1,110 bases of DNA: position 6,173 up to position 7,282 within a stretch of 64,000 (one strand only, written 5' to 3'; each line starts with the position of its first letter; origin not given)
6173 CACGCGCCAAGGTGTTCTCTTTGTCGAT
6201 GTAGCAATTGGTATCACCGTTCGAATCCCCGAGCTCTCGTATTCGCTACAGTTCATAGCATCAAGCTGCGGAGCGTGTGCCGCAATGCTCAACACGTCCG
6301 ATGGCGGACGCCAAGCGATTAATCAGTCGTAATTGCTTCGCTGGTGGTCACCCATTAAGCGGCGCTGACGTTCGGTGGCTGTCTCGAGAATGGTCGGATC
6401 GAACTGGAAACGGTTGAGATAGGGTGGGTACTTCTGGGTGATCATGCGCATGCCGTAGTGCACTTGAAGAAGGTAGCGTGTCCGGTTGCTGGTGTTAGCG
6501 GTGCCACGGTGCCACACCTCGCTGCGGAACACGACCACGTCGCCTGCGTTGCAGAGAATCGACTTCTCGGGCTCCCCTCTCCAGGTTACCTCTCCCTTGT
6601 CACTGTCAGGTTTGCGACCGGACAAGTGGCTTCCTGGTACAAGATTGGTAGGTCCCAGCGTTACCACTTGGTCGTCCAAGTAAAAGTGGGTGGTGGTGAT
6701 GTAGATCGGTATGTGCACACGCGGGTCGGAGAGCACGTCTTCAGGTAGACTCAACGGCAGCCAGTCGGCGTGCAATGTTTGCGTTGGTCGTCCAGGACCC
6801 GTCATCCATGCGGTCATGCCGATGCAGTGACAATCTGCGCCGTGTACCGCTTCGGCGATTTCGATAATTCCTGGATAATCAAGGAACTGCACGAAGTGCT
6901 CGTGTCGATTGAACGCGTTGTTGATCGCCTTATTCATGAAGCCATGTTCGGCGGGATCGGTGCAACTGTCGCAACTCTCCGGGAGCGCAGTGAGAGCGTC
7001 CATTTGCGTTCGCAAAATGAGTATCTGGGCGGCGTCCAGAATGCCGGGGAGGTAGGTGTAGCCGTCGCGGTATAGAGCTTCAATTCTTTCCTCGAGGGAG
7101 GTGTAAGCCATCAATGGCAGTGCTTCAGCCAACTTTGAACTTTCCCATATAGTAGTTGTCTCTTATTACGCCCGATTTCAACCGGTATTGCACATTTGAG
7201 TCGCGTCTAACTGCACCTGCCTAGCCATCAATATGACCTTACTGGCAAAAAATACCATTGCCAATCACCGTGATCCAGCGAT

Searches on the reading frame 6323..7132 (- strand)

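Call 72: search_protein_families(library=pfam, proteins=[window:6323-7132:-], max_evalue=0.00001)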
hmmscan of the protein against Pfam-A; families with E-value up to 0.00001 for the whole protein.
window:6323-7132:- (269 aa): 1 family
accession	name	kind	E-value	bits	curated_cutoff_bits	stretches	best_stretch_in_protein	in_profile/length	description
PF05721.19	PhyH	-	5.4e-19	69.8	22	1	21-219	2-211/213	Phytanoyl-CoA dioxygenase (PhyH)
